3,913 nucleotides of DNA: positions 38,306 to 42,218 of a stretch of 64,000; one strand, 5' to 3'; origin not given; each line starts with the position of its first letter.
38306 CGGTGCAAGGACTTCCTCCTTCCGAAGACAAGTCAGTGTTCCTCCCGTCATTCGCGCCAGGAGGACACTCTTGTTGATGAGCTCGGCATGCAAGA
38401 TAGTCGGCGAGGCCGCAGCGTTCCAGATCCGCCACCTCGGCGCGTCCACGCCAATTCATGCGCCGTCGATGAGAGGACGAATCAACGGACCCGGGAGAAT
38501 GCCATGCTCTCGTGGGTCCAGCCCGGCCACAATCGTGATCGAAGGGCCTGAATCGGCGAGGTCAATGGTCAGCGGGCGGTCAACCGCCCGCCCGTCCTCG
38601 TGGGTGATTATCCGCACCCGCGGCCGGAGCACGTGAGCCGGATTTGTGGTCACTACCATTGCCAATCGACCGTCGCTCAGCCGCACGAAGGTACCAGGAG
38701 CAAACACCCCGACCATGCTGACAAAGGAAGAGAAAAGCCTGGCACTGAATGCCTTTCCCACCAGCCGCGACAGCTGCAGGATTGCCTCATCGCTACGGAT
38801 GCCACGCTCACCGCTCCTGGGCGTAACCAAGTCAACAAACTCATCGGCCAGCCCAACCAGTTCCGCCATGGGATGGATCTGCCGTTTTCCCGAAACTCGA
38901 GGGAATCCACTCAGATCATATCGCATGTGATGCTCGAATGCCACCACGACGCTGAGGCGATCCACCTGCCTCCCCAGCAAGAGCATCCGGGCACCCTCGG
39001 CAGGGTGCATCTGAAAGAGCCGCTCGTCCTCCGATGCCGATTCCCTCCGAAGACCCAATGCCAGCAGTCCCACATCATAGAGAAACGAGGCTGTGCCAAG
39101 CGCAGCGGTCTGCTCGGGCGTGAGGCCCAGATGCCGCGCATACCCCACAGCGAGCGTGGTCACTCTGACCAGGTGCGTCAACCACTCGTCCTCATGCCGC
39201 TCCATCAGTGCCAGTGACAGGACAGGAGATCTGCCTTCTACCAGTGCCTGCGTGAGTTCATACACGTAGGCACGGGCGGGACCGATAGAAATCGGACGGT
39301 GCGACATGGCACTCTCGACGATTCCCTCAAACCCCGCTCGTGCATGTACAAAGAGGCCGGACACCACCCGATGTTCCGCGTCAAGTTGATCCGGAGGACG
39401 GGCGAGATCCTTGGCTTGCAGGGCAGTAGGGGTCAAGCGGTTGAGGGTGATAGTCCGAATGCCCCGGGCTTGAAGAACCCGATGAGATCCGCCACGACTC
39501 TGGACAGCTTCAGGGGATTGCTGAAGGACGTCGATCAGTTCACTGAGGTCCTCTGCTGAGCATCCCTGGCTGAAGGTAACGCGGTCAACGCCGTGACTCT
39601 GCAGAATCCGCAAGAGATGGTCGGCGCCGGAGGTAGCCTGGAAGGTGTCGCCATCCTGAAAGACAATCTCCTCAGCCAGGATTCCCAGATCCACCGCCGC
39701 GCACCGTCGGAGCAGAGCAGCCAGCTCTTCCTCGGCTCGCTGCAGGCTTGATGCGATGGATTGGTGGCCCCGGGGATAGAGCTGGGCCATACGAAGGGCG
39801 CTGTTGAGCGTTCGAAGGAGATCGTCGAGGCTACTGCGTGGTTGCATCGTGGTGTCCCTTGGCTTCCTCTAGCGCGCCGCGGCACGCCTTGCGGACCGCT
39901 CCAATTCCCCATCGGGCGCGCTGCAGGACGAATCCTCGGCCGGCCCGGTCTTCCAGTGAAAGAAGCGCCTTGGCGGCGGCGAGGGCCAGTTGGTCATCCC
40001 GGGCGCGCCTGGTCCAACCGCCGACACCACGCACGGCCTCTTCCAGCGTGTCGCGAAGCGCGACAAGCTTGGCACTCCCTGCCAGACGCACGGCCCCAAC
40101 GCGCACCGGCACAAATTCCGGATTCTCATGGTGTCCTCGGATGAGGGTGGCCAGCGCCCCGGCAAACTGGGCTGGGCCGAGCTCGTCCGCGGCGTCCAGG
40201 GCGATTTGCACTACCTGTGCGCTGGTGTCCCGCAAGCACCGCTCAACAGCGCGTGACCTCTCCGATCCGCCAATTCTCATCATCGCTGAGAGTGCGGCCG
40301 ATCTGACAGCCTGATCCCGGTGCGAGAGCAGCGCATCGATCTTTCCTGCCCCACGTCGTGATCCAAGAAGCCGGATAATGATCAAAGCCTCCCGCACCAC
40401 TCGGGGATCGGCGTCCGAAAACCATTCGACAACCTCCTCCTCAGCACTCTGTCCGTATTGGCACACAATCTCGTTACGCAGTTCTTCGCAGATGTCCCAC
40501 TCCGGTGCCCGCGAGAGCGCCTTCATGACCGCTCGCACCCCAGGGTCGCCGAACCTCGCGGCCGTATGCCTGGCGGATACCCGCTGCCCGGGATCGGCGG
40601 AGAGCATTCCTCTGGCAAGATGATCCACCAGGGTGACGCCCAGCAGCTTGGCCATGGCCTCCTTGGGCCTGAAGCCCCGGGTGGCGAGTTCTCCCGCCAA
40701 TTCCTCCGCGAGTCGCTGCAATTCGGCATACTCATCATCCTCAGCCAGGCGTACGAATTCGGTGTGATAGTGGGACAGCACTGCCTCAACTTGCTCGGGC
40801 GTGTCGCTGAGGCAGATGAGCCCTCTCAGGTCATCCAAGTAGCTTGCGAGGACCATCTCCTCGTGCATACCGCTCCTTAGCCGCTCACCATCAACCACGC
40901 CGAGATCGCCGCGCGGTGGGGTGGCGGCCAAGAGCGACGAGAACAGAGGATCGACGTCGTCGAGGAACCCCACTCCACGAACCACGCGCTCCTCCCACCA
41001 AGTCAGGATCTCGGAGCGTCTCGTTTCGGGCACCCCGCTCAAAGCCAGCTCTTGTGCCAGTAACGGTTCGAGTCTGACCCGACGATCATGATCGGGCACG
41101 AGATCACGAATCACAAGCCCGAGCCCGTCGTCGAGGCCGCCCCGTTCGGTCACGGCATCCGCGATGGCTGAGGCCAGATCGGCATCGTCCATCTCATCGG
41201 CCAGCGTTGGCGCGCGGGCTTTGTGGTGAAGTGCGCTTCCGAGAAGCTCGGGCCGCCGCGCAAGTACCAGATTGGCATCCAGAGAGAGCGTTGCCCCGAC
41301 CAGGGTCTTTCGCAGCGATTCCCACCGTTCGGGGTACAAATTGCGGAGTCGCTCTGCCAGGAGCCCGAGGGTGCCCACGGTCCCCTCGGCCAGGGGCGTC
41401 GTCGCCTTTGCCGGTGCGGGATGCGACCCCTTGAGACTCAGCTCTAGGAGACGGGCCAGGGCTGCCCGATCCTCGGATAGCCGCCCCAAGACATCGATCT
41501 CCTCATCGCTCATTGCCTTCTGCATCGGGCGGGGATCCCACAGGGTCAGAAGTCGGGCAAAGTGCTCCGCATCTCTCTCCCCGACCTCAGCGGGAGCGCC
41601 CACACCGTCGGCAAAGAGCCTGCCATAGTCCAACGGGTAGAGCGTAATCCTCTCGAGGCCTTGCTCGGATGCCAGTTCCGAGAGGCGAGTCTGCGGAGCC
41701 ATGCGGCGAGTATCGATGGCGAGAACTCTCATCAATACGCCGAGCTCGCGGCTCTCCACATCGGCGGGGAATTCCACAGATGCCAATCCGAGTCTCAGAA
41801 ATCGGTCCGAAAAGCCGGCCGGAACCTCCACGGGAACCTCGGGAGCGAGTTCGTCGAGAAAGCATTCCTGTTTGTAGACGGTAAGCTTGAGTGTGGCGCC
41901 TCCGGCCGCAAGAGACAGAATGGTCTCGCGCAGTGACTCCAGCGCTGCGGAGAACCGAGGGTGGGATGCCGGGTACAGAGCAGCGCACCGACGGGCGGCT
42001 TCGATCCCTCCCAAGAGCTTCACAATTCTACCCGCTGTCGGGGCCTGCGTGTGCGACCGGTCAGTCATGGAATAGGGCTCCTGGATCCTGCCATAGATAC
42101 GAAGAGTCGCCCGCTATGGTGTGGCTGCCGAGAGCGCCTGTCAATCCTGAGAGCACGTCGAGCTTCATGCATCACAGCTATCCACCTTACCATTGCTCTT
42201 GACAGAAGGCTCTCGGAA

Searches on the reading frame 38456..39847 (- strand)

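Call 47: search_protein_families(library=pfam, proteins=[window:38456-39847:-], max_evalue=0.001)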
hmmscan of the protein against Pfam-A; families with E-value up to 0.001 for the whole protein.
window:38456-39847:- (463 aa): 1 family
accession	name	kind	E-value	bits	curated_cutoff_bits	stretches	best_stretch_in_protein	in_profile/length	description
PF13487.12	HD_5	-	9.6e-13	48.7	27.2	1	221-364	13-163/170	HD domain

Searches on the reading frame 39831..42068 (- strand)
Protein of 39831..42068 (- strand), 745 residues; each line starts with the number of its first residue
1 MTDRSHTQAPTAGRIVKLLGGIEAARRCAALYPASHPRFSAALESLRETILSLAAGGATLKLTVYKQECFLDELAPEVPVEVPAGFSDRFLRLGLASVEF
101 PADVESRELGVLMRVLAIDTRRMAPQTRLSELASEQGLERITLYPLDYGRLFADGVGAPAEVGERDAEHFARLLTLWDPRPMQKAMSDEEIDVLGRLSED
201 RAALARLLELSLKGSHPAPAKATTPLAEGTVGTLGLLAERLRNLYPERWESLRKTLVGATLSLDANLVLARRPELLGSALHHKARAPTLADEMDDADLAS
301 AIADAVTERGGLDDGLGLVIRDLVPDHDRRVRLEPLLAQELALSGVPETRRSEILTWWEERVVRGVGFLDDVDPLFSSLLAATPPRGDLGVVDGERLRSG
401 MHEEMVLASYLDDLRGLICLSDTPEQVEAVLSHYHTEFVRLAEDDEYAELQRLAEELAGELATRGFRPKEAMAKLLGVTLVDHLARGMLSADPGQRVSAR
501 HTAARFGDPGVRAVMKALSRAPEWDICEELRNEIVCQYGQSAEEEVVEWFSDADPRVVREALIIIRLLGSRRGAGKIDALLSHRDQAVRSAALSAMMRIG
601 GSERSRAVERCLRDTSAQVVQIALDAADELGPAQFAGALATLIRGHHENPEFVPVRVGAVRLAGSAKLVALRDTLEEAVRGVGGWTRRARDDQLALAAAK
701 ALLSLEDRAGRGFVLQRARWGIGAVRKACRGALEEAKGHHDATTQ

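Call 47: search_protein_families(library=pfam, proteins=[window:39831-42068:-], max_evalue=0.001)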
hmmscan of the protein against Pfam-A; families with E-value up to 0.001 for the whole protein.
window:39831-42068:- (745 aa): 1 family
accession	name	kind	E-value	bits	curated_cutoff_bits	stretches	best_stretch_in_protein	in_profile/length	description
PF13646.12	HEAT_2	-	2.8e-07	31.2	27.7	1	546-623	4-82/88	HEAT repeats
